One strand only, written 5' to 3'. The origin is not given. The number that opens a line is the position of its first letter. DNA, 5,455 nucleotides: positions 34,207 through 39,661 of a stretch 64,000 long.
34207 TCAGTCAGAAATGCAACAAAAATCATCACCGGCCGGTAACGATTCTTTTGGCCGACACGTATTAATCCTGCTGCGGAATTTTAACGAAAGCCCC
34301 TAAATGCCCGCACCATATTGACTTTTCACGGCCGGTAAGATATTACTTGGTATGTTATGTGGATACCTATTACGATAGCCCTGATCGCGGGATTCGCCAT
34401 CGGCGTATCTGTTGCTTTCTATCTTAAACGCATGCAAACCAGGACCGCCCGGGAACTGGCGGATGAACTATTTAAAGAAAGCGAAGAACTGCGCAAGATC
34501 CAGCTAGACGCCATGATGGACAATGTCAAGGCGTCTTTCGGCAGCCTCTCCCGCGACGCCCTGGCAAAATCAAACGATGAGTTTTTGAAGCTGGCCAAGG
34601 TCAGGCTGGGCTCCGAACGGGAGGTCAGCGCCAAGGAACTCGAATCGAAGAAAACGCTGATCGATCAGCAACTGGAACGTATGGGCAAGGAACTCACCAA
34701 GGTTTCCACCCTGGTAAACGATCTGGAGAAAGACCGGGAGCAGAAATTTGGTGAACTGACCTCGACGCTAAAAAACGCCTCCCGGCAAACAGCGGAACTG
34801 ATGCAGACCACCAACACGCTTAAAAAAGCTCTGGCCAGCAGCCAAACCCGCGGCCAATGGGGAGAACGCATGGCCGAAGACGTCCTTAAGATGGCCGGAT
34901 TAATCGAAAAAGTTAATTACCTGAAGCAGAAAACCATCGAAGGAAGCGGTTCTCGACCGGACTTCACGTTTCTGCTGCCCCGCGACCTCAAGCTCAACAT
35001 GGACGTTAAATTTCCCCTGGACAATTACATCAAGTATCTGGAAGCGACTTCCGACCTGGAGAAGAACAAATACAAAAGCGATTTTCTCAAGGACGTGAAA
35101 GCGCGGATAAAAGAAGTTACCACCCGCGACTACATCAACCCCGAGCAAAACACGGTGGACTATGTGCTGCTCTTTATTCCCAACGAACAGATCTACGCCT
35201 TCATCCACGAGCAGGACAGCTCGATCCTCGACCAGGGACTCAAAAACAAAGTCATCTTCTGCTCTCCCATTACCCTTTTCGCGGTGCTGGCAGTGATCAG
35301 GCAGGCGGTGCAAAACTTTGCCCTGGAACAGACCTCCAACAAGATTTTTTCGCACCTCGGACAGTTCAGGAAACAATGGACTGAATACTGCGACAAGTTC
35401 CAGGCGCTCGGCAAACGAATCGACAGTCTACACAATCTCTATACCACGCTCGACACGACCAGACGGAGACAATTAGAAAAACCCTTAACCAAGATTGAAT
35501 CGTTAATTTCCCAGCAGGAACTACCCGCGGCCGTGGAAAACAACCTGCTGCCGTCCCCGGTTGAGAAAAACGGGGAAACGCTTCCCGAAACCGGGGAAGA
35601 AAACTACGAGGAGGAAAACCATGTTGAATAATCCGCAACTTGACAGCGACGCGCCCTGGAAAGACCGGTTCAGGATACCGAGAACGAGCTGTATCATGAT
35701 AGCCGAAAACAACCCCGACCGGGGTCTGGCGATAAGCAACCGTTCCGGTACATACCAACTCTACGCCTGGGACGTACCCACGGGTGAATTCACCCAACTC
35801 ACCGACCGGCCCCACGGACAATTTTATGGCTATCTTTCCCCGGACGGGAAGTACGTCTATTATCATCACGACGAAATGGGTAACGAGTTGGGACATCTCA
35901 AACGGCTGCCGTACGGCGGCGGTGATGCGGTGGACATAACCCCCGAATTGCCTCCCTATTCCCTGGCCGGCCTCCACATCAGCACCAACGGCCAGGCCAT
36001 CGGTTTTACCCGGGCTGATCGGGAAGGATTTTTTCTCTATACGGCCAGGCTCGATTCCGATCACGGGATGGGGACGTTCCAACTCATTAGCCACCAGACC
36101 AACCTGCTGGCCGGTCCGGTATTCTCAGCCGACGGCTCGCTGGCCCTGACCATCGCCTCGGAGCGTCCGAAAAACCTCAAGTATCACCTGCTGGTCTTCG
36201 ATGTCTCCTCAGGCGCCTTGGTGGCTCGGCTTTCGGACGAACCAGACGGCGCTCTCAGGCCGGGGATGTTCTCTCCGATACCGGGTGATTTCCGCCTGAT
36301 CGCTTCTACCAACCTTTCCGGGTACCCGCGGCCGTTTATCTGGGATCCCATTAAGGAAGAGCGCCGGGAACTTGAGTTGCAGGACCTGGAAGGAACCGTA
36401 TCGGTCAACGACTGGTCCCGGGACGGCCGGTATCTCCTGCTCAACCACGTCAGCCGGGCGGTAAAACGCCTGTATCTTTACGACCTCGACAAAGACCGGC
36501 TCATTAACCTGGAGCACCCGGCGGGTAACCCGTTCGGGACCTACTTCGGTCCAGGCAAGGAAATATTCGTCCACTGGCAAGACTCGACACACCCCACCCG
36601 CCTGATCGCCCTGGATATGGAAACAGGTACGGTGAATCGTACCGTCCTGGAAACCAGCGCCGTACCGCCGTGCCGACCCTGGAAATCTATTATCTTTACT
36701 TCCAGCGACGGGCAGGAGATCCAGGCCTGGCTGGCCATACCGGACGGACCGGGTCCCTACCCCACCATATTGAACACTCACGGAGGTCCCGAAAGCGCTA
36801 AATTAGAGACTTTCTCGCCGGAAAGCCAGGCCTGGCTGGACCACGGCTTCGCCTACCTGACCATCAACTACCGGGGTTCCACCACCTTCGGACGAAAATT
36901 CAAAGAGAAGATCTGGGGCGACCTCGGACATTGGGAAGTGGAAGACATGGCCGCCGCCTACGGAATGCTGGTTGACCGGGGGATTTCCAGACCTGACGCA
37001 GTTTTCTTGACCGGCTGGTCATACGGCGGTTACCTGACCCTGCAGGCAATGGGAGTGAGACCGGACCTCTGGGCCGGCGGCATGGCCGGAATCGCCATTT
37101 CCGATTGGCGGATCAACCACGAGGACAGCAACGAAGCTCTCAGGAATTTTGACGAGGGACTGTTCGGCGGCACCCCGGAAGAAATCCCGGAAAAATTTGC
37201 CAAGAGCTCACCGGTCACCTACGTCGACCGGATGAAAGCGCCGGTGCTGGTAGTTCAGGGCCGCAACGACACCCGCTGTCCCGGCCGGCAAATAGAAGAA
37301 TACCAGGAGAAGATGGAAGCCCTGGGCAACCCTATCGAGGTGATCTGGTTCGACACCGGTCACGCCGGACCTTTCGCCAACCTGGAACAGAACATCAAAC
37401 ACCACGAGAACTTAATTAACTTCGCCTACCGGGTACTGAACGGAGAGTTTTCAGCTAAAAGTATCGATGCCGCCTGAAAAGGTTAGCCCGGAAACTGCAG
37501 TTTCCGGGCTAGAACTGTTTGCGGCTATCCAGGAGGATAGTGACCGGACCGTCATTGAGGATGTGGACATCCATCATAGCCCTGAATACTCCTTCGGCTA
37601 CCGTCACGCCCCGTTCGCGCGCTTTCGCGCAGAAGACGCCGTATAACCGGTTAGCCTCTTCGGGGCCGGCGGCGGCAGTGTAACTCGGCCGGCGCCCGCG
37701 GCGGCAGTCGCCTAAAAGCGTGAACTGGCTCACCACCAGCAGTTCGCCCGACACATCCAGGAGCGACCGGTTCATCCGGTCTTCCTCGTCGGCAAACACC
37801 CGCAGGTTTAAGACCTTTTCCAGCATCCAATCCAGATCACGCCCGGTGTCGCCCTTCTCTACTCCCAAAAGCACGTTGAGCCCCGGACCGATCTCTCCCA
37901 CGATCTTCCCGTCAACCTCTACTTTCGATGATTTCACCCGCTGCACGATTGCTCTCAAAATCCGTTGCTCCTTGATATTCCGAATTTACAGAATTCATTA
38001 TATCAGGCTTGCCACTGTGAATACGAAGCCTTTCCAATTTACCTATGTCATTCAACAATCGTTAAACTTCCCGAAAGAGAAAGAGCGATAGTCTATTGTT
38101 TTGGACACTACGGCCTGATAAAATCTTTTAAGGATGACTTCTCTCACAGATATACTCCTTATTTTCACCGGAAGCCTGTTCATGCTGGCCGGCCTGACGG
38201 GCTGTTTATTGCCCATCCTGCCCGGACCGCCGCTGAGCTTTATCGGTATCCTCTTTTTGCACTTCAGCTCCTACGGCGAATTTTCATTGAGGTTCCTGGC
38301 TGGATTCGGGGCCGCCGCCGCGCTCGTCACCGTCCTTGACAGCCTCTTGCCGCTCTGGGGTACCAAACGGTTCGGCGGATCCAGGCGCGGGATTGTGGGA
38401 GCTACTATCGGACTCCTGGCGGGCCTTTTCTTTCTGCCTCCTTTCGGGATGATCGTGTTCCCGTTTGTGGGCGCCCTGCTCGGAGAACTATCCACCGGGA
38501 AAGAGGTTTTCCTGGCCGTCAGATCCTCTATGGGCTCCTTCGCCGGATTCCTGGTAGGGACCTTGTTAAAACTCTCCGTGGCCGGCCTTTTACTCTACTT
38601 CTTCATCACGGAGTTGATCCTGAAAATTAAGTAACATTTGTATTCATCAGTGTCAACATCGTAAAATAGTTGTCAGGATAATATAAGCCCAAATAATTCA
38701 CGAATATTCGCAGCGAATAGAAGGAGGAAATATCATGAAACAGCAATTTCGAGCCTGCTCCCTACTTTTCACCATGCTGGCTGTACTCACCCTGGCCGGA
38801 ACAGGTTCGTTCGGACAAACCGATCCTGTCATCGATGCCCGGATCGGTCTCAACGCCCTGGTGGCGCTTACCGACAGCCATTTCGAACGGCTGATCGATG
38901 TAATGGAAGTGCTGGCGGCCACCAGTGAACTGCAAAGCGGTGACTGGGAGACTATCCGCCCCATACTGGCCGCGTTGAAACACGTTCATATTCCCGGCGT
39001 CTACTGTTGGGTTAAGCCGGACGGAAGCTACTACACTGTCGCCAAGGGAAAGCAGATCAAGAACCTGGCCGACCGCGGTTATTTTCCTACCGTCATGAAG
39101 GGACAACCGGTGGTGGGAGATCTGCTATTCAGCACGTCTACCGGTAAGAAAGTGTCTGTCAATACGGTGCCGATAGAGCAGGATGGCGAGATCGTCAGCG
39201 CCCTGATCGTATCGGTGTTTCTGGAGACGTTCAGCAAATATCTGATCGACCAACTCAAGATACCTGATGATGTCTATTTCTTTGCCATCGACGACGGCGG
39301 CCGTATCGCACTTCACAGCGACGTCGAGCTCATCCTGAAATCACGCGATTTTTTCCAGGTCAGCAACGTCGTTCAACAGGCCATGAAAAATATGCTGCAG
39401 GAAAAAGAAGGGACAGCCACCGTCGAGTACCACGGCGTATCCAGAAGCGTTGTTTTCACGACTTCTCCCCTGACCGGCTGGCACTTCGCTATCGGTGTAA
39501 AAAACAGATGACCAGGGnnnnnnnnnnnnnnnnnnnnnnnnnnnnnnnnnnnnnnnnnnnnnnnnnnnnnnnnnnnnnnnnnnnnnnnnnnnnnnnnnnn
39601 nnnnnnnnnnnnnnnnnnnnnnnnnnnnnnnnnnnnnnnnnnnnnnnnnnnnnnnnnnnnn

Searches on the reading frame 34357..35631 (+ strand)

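Call 19: search_protein_families(library=pfam, proteins=[window:34357-35631:+], max_evalue=0.001)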
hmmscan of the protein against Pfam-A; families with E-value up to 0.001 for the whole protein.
window:34357-35631:+ (424 aa): 1 family
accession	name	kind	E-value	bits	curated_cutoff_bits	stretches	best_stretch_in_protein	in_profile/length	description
PF02646.22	RmuC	-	1.1e-66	225.4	26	1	102-385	3-286/291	RmuC family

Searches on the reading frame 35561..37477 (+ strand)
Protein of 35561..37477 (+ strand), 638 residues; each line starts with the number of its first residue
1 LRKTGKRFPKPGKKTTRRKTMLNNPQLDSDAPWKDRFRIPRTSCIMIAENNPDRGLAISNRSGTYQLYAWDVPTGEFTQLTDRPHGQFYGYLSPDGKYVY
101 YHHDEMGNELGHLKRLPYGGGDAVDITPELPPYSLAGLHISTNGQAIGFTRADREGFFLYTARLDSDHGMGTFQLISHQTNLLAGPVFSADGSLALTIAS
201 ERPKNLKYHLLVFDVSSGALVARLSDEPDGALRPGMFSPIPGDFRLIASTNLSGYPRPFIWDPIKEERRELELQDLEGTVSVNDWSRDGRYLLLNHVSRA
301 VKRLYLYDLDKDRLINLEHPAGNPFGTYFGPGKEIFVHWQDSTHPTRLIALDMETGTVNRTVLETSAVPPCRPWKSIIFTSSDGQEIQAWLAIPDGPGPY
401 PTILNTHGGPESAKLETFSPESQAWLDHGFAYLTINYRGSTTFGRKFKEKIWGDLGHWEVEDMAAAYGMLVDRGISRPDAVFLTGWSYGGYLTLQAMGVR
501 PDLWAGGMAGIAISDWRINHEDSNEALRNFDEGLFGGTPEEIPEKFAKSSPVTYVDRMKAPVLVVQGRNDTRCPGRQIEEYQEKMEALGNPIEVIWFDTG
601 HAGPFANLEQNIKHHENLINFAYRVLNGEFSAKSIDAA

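Call 19: search_protein_families(library=pfam, proteins=[window:35561-37477:+], max_evalue=0.001)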
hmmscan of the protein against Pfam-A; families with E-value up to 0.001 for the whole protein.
window:35561-37477:+ (638 aa): 7 families
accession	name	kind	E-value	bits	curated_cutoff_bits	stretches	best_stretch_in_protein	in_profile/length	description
PF00326.27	Peptidase_S9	-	1.2e-39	136.4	22.6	1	418-627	3-211/213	Prolyl oligopeptidase family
PF20434.5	BD-FAE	-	1.1e-10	41.9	26.8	1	518-584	148-214/215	BD-FAE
PF02129.25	Peptidase_S15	-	2e-06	28.2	23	0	383-516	1-132/262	X-Pro dipeptidyl-peptidase (S15 family)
PF01738.24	DLH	-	4.9e-05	23.4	21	1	549-615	133-198/217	Dienelactone hydrolase family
PF00561.26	Abhydrolase_1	-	0.00012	22.2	25.8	0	401-540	1-129/245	alpha/beta hydrolase fold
PF05448.18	AXE1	-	0.0005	19.4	21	0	377-442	59-122/321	Acetyl xylan esterase (AXE1)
PF12697.13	Abhydrolase_6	-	0.0008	20.6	26.3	0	427-603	25-205/217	Alpha/beta hydrolase family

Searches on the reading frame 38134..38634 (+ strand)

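Call 19: search_protein_families(library=pfam, proteins=[window:38134-38634:+], max_evalue=0.001)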
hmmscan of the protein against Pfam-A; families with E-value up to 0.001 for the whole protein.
window:38134-38634:+ (166 aa): 1 family
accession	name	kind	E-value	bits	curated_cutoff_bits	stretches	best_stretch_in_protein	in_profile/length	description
PF04306.18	DUF456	-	1.5e-36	126.2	29.4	1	25-159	1-137/139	Protein of unknown function (DUF456)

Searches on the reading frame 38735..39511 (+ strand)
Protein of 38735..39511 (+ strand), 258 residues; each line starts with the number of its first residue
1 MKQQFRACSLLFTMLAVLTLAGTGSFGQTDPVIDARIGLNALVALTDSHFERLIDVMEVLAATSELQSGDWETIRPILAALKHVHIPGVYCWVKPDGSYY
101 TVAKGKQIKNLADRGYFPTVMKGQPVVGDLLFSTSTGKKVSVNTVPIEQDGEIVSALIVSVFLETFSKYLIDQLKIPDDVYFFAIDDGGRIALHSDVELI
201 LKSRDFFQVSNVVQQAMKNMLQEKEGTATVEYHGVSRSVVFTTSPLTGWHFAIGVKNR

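Call 20: search_protein_families(library=pfam, proteins=[window:38735-39511:+], max_evalue=0.001)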
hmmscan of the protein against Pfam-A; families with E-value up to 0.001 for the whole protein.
window:38735-39511:+ (258 aa): 1 family
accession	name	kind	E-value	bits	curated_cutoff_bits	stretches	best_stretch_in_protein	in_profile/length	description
PF02743.24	dCache_1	-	8.5e-18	65.2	45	1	89-253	71-239/240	Cache domain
